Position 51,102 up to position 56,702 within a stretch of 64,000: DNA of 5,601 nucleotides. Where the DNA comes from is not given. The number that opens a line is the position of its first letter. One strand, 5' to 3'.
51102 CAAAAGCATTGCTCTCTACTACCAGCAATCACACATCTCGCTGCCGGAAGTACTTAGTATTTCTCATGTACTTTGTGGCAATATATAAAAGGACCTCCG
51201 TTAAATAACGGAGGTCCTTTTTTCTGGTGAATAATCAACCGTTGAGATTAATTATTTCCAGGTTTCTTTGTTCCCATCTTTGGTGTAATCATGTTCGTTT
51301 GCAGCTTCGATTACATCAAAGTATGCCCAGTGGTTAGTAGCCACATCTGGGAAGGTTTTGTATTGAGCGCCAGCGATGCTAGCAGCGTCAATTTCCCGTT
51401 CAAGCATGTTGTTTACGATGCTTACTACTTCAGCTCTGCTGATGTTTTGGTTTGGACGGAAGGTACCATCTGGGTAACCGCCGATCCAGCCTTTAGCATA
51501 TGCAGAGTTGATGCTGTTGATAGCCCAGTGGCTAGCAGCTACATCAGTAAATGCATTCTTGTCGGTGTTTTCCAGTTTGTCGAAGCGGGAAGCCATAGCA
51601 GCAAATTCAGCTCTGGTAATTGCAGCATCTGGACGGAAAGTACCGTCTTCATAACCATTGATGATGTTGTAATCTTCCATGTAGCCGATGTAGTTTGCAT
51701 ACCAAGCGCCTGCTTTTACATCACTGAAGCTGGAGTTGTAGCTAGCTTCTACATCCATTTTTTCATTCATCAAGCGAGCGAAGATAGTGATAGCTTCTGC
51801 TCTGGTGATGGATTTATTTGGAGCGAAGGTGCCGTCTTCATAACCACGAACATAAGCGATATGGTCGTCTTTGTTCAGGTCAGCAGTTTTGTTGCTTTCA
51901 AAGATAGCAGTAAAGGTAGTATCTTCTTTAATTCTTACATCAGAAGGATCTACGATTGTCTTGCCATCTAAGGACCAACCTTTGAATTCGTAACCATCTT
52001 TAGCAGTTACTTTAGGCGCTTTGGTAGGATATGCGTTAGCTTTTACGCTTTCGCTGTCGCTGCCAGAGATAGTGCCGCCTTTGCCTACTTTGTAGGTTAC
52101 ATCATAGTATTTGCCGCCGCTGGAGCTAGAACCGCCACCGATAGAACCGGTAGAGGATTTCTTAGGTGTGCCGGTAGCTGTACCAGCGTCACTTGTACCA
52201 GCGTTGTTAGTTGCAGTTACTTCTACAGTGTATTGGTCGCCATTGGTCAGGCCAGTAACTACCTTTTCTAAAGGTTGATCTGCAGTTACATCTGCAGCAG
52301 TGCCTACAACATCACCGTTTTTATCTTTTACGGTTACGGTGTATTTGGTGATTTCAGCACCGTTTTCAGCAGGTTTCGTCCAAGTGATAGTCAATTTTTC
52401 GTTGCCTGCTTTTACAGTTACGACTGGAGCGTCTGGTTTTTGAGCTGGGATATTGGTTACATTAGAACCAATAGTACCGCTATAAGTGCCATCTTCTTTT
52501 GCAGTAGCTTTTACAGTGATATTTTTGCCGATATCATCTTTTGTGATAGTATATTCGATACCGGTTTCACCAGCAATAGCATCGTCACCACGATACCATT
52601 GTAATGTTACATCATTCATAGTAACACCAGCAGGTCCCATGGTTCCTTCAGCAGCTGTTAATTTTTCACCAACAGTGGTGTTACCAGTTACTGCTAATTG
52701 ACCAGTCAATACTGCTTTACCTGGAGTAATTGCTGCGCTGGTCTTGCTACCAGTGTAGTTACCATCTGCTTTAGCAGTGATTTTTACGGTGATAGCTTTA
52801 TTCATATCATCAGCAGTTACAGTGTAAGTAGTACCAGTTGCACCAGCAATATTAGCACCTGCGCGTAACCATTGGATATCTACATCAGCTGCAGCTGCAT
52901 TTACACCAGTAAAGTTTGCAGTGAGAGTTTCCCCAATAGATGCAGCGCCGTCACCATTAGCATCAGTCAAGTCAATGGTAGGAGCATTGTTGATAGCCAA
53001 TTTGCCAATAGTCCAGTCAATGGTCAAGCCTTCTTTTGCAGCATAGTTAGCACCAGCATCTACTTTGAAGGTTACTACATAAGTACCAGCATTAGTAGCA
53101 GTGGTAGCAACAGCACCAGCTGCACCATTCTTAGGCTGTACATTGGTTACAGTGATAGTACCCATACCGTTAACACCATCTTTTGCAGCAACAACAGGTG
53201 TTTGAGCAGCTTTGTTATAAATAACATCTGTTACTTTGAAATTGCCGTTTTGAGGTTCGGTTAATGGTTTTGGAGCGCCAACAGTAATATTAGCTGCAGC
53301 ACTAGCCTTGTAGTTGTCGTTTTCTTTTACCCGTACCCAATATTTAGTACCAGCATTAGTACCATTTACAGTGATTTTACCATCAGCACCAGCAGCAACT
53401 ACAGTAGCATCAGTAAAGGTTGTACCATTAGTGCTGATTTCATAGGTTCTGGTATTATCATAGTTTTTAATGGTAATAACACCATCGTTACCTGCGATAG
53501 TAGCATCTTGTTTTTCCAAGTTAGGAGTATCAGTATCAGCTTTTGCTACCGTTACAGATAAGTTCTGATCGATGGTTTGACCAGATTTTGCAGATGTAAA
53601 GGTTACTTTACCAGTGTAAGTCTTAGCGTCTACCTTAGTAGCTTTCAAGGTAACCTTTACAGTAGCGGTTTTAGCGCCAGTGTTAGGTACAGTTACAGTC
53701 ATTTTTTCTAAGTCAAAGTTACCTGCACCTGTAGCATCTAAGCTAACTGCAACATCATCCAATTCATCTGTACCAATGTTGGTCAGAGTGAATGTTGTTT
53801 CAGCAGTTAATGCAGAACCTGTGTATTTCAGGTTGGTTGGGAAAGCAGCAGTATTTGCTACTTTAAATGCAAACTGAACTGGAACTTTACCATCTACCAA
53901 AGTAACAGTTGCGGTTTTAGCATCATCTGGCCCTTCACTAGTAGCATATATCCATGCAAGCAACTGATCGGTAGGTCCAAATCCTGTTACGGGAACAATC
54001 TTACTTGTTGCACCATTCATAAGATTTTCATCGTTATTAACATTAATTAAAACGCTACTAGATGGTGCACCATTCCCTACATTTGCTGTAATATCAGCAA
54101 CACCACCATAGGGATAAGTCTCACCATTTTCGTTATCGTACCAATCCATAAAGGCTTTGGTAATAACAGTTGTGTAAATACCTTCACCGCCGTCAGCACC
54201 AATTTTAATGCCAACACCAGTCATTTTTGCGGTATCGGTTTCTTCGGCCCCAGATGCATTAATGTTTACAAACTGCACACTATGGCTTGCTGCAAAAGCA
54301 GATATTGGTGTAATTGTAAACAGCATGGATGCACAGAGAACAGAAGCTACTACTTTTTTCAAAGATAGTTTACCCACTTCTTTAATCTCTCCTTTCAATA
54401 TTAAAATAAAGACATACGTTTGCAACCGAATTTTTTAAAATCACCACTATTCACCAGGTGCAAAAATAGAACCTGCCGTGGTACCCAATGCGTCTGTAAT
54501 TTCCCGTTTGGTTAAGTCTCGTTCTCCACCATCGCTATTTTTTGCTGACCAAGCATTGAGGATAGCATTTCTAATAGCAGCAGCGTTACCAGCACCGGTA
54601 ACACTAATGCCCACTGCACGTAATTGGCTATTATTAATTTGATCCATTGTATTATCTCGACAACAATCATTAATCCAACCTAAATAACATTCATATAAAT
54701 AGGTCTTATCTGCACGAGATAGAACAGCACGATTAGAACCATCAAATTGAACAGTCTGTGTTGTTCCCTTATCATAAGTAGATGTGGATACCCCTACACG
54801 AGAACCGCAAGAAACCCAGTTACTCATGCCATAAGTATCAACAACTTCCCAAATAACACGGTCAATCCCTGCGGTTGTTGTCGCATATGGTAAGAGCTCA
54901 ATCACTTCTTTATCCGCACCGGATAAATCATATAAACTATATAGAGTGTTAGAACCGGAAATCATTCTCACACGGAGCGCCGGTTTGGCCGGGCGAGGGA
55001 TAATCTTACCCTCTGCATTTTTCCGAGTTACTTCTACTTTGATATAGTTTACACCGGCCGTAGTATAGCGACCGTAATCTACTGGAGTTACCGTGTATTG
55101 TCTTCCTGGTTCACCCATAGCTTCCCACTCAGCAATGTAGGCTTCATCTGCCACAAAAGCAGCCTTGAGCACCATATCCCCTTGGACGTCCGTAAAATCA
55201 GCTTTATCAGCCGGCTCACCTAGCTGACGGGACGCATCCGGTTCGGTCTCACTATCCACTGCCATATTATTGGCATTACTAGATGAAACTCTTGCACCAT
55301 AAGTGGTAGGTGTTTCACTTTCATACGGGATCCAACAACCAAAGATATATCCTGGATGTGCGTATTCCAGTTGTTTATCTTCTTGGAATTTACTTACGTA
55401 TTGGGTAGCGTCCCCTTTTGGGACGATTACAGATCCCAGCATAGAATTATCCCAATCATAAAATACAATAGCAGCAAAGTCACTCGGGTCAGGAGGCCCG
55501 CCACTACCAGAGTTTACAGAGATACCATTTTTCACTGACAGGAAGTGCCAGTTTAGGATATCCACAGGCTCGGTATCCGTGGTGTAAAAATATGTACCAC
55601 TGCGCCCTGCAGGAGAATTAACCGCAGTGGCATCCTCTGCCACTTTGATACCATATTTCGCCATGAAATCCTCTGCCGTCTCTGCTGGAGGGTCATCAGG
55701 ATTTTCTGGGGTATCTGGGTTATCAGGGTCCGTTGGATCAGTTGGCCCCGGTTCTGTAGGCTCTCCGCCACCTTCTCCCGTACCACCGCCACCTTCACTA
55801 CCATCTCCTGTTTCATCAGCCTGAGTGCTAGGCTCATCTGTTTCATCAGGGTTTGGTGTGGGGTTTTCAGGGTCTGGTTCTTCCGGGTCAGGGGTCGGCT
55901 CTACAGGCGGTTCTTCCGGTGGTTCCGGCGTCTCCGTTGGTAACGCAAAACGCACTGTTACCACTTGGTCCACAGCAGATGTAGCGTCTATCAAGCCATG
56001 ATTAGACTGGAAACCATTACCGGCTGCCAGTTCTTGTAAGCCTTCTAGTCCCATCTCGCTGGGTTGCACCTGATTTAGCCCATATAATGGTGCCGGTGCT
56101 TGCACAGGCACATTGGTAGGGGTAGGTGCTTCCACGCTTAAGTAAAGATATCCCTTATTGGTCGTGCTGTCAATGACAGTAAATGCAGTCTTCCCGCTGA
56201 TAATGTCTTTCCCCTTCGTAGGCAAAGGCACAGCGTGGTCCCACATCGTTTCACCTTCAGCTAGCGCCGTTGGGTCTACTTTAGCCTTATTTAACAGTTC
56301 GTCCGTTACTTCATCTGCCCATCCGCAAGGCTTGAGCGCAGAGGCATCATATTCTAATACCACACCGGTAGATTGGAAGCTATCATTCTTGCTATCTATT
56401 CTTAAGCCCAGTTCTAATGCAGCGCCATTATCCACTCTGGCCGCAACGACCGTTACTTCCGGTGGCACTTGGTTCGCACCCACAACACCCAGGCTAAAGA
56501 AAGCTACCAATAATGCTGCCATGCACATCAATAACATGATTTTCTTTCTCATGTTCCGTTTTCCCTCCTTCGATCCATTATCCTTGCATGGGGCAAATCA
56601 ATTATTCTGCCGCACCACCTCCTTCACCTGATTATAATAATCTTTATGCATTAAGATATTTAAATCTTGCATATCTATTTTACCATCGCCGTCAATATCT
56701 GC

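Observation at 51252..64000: Contiguous block of five giant secreted proteins with SLH, cohesin-like and dockerin-like modules: a putative cell-surface cohesin-dockerin assembly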

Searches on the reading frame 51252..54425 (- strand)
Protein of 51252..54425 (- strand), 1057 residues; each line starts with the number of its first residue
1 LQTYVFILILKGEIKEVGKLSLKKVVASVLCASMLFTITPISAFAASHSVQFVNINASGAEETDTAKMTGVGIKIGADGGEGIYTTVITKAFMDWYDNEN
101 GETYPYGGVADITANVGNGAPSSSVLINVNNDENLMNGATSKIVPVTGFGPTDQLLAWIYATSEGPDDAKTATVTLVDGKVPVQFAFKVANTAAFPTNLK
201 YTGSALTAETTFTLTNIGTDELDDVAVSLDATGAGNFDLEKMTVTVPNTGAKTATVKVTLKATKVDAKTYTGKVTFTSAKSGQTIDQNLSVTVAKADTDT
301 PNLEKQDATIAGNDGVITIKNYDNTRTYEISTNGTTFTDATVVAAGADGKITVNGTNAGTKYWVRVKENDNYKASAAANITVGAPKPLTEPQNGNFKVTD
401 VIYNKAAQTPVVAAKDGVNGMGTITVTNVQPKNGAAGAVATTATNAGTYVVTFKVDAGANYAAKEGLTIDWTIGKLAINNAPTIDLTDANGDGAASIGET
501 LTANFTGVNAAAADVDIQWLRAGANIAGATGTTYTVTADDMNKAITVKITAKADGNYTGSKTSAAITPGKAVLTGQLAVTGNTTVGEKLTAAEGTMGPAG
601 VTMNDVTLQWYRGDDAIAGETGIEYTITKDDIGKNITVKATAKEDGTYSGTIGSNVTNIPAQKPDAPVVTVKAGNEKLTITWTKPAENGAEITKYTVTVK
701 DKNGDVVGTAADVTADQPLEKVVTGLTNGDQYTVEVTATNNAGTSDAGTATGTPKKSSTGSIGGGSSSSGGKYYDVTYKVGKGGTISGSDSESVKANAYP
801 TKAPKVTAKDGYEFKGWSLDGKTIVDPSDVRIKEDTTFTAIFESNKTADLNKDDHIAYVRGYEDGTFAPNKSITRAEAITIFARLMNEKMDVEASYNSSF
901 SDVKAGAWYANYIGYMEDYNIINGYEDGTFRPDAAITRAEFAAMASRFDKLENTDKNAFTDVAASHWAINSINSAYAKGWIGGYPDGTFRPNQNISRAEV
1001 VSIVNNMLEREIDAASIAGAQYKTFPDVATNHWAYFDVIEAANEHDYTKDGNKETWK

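Call 3: search_protein_families(library=pfam, proteins=[window:51252-54425:-], max_evalue=0.1)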
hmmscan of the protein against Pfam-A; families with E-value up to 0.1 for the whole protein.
window:51252-54425:- (1057 aa): 6 families
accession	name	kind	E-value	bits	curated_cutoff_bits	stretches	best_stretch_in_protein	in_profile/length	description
PF00395.25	SLH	-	3.4e-40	136.2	20.8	3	899-942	1-44/44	S-layer homology domain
PF00041.27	fn3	-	1.3e-11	45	25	1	669-746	8-76/84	Fibronectin type III domain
PF09479.16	Flg_new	-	1e-07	32.4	27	1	774-840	1-64/65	Listeria-Bacteroides repeat domain (List_Bact_rpt)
PF25059.1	FN3_DSCAM-DSCAML_C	-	6.7e-06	26.8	39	1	686-754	14-80/89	DSCAM/DSCAML C-terminal Fn3-like domain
PF23197.1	IG_AIR9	-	0.0002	21.6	27.5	0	577-641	5-71/87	AIR9 A9 domain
PF16656.11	Pur_ac_phosph_N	-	0.022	15.8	30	1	665-748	2-89/93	Purple acid Phosphatase, N-terminal domain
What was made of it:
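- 51252..54425 (-): P1: secreted 1057-aa SLH-anchored protein. Ig-like repeats, FN3, Listeria-Bacteroides repeat and three SLH repeats. No cohesin or dockerin detected. Pfam SLH E 3.4e-40 (3 stretches), fn3 1.3e-11, Flg_new 1e-7 (call 3).
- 51306..51899 (-): P1 triple SLH cell-wall anchor (residues about 843-1040). Pfam SLH, 3 stretches, best at residues 899-942 (call 3).
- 52188..52421 (-): P1 FN3 domain (residues 669-746). Pfam fn3 E 1.3e-11 (call 3)
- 51906..52106 (-): P1 Listeria-Bacteroides repeat (Flg_new, residues 774-840). Pfam PF09479 E 1e-7, 32.4 bits against a cut-off of 27 (call 3)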

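Call 95: search_protein_families(library=ncbifam, proteins=[window:51252-54425:-], max_evalue=0.01)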
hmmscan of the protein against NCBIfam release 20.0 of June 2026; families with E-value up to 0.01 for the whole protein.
window:51252-54425:- (1057 aa): 4 families
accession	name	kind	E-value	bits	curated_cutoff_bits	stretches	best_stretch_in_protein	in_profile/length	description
NF033190.2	inl_like_NEAT_1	exception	2e-20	72.7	1275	2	886-1039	568-717/754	NEAT domain-containing leucine-rich repeat protein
NF040485.1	ZirU_fam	subfamily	2.4e-10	40.9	100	2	471-567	9-106/210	ZirU family protein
NF033921.0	por_somb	subfamily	8.4e-10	37.9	100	2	898-943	5-51/485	iron uptake porin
NF012200.0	choice_anch_D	domain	0.0096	16.4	45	1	202-281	29-106/108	choice-of-anchor D domain-containing protein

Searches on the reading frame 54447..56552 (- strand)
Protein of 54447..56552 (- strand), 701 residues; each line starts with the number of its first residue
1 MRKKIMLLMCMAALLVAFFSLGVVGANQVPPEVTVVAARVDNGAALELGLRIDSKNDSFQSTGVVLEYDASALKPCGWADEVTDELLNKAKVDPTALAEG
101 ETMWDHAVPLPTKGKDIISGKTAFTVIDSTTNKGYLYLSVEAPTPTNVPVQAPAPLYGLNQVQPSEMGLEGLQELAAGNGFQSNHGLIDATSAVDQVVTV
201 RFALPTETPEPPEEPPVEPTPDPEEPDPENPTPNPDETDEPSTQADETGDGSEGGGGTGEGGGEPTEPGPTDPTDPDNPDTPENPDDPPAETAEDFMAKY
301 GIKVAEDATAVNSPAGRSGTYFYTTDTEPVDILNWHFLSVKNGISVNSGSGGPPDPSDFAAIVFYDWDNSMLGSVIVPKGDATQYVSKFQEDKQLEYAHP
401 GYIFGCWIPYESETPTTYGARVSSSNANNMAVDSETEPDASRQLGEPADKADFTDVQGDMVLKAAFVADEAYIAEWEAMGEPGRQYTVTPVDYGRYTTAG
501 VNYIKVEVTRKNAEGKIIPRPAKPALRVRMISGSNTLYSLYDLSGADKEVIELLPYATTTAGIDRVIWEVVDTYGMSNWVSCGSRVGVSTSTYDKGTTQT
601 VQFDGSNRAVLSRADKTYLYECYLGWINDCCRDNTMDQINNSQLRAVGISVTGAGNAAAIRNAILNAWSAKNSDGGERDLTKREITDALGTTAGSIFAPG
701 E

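Call 3: search_protein_families(library=pfam, proteins=[window:54447-56552:-], max_evalue=0.1)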
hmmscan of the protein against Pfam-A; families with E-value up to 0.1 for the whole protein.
window:54447-56552:- (701 aa): 0 families

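Call 60: find_homologous_proteins(query=window:54447-56552:-, max_evalue=0.001)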
Query window:54447-56552:- (701 aa): 10 proteins with E <= 0.001 among 8000 candidates.
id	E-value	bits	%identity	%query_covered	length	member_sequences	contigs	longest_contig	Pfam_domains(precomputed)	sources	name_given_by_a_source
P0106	0.0e+0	1601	100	100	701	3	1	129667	-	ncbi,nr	ncbi:MAG: hypothetical protein HFI72_05615 [Peptococcaceae bacterium]|nr:hypothetical protein [Pepto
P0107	2.6e-241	821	65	85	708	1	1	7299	-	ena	-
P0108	2.0e-189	649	50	99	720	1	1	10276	-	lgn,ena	-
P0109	3.2e-188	645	51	99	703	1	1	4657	-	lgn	-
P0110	3.2e-155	536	46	98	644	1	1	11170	-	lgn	-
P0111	4.8e-154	533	67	29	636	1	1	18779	-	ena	-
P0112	1.1e-151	525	46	93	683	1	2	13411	-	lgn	-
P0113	2.1e-131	458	52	52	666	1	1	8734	-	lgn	-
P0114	6.3e-72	261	46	29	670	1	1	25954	-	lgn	-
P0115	3.1e-12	64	25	40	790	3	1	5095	-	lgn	-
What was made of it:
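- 54447..56552 (-): P2: secreted 701-aa protein with no anchor and no dockerin. N-terminal beta module, Pro/Thr/Glu-rich linker, and a C-terminal region of about 400 aa with no detectable relatives. Orthologs P0106-P0115 (call 60).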

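Call 95: search_protein_families(library=ncbifam, proteins=[window:54447-56552:-], max_evalue=0.01)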
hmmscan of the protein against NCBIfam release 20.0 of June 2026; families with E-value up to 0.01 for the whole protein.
window:54447-56552:- (701 aa): 0 families

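Call 97: search_solved_structures(query=A9, max_evalue=10, show_alignments=2)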
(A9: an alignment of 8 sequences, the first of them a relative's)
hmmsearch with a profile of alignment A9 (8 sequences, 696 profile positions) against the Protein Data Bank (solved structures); distinct sequences matched with E-value up to 10: 2.
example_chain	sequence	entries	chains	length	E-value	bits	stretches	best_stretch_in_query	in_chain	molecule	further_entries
8jjr_y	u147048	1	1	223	0.5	12.1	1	195-243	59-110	PsaU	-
2vtu_J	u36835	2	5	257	3.7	9.2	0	460-518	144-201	MS2 COAT PROTEIN | COAT PROTEIN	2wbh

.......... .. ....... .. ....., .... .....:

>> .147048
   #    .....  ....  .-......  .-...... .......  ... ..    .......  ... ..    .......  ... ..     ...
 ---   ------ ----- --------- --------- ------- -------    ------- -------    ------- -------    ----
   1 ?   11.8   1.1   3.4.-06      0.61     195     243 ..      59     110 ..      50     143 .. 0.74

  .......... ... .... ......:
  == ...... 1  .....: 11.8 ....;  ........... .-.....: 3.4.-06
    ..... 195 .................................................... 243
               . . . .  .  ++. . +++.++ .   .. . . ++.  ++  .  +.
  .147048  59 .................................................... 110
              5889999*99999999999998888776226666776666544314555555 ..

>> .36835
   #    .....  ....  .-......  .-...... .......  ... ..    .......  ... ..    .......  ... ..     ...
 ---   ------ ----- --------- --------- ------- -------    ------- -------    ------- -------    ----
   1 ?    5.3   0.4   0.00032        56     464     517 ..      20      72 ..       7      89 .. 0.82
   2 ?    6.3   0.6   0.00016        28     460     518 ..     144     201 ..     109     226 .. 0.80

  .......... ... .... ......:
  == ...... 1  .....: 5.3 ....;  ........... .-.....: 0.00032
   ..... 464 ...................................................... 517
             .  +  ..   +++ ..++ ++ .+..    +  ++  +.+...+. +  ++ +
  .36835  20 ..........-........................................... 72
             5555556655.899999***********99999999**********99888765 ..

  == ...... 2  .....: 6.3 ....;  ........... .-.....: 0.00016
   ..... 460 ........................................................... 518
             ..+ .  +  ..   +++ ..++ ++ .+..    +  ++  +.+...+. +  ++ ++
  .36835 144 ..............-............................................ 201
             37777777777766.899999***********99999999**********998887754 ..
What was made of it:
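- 54447..56552 (-): No PDB relative for the ortholog profile (call 97).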

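Call 98: search_protein_families(library=pfam, alignment_id=A9, max_evalue=0.1)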
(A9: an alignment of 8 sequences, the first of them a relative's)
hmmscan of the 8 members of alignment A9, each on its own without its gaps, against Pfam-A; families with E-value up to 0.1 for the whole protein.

A. member 1, P0106 (701 aa): 0 families

B. families by the number of members that match (of 8 scanned): 3 families
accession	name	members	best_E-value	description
PF10425.15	SdrG_C_C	1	0.0026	C-terminus of bacterial fibrinogen-binding adhesin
PF04886.17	PT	1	0.011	PT disordered repeat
PF17252.7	DUF5319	1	0.099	Family of unknown function (DUF5319)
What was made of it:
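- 54447..56552 (-): No Pfam or NCBIfam family (calls 3, 95, 98).
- Tried and rejected: The profile of P2 orthologs found no PDB or Pfam relative for the C-terminal 400 aa (calls 97, 98).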
